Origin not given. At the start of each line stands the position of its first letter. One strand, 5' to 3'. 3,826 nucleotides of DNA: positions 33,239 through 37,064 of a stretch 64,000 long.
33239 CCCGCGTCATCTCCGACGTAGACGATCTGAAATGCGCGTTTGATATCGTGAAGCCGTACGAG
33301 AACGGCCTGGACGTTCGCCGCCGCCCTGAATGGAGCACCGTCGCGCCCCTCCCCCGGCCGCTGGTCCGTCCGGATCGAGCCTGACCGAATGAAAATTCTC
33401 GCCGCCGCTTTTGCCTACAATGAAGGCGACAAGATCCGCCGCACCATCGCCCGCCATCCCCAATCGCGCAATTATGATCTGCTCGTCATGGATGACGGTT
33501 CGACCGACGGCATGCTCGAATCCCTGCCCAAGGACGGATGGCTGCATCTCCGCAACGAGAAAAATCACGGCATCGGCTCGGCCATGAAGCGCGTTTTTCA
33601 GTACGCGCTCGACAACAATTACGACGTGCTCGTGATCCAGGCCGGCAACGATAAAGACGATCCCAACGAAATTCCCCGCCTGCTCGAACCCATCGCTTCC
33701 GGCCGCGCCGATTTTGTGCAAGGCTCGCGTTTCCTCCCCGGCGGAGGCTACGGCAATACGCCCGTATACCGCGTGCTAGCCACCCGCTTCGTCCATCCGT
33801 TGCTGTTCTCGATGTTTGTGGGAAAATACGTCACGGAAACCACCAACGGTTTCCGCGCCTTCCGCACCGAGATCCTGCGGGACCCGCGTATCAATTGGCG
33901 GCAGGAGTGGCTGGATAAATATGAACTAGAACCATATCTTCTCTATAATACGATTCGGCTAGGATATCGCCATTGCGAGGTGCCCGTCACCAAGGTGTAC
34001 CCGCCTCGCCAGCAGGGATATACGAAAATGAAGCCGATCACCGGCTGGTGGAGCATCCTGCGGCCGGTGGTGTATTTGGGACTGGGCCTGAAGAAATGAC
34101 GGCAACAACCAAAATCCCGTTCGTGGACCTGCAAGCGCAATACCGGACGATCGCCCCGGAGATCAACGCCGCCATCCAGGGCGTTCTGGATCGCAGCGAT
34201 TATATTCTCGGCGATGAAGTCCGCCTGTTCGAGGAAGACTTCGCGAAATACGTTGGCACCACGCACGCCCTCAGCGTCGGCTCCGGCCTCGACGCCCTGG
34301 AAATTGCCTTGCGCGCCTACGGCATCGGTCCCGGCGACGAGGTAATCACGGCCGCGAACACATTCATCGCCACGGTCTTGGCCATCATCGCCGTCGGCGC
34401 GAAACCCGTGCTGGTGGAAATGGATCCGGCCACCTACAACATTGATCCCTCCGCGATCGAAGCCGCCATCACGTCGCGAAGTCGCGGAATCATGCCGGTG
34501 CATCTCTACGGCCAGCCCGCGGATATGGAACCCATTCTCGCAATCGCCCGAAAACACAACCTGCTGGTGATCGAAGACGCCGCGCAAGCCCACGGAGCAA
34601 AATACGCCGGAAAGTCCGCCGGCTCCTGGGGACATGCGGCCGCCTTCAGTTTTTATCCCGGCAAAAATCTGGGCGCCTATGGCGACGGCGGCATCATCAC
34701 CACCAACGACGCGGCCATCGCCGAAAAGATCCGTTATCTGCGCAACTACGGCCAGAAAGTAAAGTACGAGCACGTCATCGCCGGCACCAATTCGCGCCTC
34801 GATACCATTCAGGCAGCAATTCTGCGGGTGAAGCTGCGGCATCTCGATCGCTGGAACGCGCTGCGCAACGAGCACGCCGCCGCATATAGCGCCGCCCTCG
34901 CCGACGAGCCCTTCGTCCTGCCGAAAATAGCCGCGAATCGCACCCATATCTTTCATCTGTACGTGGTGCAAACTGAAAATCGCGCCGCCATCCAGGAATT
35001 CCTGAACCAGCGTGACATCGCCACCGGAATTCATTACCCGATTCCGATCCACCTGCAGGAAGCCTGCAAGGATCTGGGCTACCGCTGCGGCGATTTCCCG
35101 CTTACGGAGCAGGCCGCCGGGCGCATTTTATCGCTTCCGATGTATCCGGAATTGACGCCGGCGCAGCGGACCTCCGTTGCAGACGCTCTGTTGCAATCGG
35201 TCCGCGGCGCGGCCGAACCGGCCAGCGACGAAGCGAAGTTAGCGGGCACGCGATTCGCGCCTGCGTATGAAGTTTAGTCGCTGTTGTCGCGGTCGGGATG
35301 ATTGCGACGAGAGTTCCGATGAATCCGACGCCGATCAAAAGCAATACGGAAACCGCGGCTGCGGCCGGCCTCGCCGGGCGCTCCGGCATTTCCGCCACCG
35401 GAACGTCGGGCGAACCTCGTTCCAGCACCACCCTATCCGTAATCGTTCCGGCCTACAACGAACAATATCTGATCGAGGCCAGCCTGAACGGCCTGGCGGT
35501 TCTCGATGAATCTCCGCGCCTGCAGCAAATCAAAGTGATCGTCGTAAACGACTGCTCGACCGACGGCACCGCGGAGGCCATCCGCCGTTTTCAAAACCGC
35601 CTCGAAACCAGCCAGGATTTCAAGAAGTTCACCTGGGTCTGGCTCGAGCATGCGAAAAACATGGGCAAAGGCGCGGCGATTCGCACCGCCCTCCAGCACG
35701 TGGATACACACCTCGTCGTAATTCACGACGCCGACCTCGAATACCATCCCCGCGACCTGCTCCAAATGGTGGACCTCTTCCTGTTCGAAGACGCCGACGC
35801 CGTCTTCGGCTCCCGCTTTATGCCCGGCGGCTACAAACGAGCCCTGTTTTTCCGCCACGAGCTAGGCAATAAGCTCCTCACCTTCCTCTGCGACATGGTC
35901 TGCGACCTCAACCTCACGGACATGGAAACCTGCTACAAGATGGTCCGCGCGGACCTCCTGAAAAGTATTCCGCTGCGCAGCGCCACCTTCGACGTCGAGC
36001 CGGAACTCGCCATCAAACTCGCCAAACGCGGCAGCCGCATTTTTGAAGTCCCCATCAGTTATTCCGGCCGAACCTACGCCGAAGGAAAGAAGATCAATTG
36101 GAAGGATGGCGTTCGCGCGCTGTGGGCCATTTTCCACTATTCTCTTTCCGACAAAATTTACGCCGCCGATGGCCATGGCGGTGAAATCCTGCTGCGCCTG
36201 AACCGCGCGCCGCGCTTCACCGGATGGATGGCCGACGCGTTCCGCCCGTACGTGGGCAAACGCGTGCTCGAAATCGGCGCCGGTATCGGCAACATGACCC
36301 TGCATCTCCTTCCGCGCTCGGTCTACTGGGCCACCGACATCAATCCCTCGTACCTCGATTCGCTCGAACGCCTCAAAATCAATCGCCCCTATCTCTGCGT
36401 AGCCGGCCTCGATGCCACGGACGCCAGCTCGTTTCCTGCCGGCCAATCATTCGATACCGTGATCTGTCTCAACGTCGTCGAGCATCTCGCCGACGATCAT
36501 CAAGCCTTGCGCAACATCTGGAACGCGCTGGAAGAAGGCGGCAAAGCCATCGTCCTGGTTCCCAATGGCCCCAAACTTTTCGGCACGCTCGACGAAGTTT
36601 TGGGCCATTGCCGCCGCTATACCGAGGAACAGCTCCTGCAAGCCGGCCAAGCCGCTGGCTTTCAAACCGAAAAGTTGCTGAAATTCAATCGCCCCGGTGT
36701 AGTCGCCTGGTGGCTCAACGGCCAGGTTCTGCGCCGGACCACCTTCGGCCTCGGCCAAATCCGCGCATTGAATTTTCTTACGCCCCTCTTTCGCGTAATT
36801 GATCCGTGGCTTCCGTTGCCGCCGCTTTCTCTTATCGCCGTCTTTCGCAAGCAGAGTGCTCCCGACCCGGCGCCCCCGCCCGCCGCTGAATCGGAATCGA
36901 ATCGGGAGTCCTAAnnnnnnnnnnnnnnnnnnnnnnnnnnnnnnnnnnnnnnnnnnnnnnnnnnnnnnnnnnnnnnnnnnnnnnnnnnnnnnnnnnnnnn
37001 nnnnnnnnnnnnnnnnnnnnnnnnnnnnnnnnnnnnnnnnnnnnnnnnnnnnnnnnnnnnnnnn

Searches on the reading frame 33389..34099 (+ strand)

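Call 8: search_protein_families(library=pfam, proteins=[window:33389-34099:+], max_evalue=0.001)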
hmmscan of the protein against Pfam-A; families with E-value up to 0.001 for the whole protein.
window:33389-34099:+ (236 aa): 1 family
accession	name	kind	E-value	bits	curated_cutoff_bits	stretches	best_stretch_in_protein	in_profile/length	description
PF00535.33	Glycos_transf_2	-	2e-13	51.1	23.3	1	9-129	6-130/168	Glycosyl transferase family 2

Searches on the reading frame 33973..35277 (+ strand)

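Call 8: search_protein_families(library=pfam, proteins=[window:33973-35277:+], max_evalue=0.001)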
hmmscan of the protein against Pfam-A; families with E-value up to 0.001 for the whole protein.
window:33973-35277:+ (434 aa): 3 families
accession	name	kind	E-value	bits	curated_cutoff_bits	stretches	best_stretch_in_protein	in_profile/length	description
PF01041.23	DegT_DnrJ_EryC1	-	2.3e-124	415.7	19.8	1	60-406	3-359/360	DegT/DnrJ/EryC1/StrS aminotransferase family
PF00155.27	Aminotran_1_2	-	6.4e-07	29.3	19.7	1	85-260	46-236/361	Aminotransferase class I and II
PF01212.27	Beta_elim_lyase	-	1.1e-06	28.6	27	1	82-325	33-281/288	Beta-eliminating lyase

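Call 62: search_protein_families(library=ncbifam, proteins=[window:34150-35277:+], max_evalue=0.00001)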
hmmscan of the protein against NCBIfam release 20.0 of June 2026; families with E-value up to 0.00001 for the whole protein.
window:34150-35277:+ (375 aa): 13 families
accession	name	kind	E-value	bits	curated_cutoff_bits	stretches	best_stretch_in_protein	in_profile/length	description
TIGR03588.1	PseC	equivalog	4e-72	243.2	423.5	1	7-349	15-378/380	UDP-4-amino-4,6-dideoxy-N-acetyl-beta-L-altrosamine transaminase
NF008687.0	PRK11706.1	equivalog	1.7e-67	227.8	375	1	25-350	34-373/375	dTDP-4-amino-4,6-dideoxygalactose transaminase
NF008658.2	PRK11658.1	equivalog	1.6e-65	221.2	631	1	7-349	18-375/379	UDP-4-amino-4-deoxy-L-arabinose aminotransferase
TIGR02379.1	ECA_wecE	subfamily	5.6e-58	196.5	434.85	1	29-350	38-374/376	dTDP-4-amino-4,6-dideoxy-D-glucose transaminase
TIGR04181.1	NHT_00031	hypoth_equivalog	5.5e-56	190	420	1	21-330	29-357/359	LegC family aminotransferase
NF011936.0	PRK15407.1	equivalog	4.3e-48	164.1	423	1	4-202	48-252/440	lipopolysaccharide biosynthesis protein RfbH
TIGR04427.1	PLP_DesI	equivalog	1.9e-47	162.2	650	1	23-344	53-376/390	dTDP-4-dehydro-6-deoxyglucose aminotransferase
NF004770.0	PRK06108.1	subfamily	3.3e-10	39.3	422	1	30-146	89-212/396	pyridoxal phosphate-dependent aminotransferase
NF005816.0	PRK07682.1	equivalog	8.7e-09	34.5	620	1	42-147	96-206/390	aminotransferase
NF005871.0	PRK07811.1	equivalog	5.1e-08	31.9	513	1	27-199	66-236/389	cystathionine gamma-synthase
NF004621.0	PRK05957.1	equivalog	1.1e-06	27.7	498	1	59-117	110-167/389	pyridoxal phosphate-dependent aminotransferase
NF006569.0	PRK09082.1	subfamily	4.2e-06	26.1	420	1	43-148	96-207/386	methionine aminotransferase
NF006488.0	PRK08912.1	equivalog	4.5e-06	25.8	498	1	48-148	98-191/387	aminotransferase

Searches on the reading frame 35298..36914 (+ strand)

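Call 8: search_protein_families(library=pfam, proteins=[window:35298-36914:+], max_evalue=0.001)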
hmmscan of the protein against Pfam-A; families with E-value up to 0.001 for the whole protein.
window:35298-36914:+ (538 aa): 8 families
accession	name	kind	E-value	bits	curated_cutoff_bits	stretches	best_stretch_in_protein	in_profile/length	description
PF00535.33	Glycos_transf_2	-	5.6e-26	91.9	23.3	1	47-223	1-166/168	Glycosyl transferase family 2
PF08242.18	Methyltransf_12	-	1e-14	55.5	30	1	324-416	1-97/98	Methyltransferase domain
PF13489.12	Methyltransf_23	-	2.1e-13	50.8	27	1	319-458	22-162/164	Methyltransferase domain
PF08241.18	Methyltransf_11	-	5.2e-13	49.9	21.2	1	324-418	1-94/95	Methyltransferase domain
PF13649.12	Methyltransf_25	-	1.5e-10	42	27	1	323-415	1-97/97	Methyltransferase domain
PF13641.12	Glyco_tranf_2_3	-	2.4e-08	34.7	27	1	46-175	3-125/230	Glycosyltransferase like family 2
PF05219.18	DREV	-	8.4e-07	28.8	26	1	320-419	95-186/265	DREV methyltransferase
PF13847.12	Methyltransf_31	-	1.3e-05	25.3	27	1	320-436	4-120/145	Methyltransferase domain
